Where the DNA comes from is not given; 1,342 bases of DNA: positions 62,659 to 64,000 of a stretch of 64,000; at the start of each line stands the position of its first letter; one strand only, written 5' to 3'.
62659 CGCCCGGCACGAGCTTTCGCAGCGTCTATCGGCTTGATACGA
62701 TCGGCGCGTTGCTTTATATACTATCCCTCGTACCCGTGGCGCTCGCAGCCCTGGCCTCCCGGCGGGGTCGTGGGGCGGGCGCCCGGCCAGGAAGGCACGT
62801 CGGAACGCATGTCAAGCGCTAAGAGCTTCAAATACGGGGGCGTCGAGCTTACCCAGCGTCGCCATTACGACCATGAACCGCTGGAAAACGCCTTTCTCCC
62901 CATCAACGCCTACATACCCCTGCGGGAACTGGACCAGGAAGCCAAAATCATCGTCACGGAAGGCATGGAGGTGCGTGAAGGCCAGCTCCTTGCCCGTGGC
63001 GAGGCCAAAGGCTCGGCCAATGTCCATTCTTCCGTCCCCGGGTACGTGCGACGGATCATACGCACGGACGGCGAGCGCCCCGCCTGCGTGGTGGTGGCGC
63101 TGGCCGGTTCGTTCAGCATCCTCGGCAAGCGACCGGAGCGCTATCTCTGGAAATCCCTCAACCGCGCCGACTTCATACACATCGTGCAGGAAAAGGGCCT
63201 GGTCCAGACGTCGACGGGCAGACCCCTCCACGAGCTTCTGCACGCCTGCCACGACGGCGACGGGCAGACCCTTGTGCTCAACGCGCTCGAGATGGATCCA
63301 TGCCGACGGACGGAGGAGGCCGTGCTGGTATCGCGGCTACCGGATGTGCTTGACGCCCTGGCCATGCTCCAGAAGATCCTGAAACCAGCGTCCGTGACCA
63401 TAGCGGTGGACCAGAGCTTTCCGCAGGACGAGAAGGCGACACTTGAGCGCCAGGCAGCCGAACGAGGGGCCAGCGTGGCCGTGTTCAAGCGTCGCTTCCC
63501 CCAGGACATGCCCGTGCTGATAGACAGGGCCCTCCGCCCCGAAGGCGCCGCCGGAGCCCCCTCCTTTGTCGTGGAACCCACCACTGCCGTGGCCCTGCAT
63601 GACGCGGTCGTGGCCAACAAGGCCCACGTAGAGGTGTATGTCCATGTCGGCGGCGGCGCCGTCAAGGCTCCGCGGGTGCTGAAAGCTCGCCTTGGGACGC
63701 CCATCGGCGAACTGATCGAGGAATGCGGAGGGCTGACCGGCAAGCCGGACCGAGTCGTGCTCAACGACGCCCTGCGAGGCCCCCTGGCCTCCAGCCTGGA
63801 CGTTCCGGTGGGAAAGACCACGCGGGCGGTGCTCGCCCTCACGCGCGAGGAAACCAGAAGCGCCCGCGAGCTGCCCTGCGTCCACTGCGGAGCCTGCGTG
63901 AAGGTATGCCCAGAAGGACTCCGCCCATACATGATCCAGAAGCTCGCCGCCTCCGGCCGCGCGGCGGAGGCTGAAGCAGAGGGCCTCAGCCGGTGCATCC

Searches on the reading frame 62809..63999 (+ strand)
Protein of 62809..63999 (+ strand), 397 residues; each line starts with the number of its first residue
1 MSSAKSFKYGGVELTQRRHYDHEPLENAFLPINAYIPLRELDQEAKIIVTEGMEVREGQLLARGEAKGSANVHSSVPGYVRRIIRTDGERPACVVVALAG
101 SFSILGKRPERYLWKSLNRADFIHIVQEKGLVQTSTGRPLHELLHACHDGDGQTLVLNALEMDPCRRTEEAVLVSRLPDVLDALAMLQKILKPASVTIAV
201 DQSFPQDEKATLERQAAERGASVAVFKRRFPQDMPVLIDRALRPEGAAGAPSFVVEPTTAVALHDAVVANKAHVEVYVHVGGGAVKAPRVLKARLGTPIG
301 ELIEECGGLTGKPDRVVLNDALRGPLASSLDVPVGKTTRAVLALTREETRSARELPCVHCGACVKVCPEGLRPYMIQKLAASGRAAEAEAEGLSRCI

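Call 31: search_protein_families(library=pfam, proteins=[window:62809-63999:+], max_evalue=0.0001)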
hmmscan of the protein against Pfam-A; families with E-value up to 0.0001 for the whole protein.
seq(397 aa): 3 families
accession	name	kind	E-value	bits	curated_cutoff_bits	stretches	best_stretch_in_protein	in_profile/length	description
PF13375.12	RnfC_N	-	2.8e-11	43.8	25.6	1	10-88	5-85/101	RnfC Barrel sandwich hybrid domain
PF10531.15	SLBB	-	1e-09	38.5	27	1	277-316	1-41/55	SLBB domain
PF01512.22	Complex1_51K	-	2.3e-07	31.3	31.2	1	137-232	13-111/150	Nuo51 FMN-binding domain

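Call 54: search_protein_families(library=ncbifam, proteins=[window:62809-63999:+], max_evalue=1e-8)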
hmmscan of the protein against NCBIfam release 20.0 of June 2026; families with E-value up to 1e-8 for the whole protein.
seq(397 aa): 5 families
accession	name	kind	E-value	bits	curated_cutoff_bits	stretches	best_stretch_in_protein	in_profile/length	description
TIGR01945.1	rnfC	subfamily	1.1e-53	182.4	245.95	1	6-397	3-405/435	RnfABCDGE type electron transport complex subunit C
NF003454.1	PRK05035.1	equivalog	4.7e-43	147.5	345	1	10-397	8-409/556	electron transport complex subunit RsxC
NF041837.1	rnfC_Methano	equivalog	8.3e-33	113.9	650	1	259-397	263-400/438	Rnf electron transport complex subunit RnfC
TIGR04481.1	PR_assoc_PrdC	equivalog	5.2e-13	48.6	490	1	43-358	11-318/425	proline reductase-associated electron transfer protein PrdC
NF003761.0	PRK05352.1-4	equivalog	7.2e-09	34.8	450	0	45-328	44-313/449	Na(+)-translocating NADH-quinone reductase subunit A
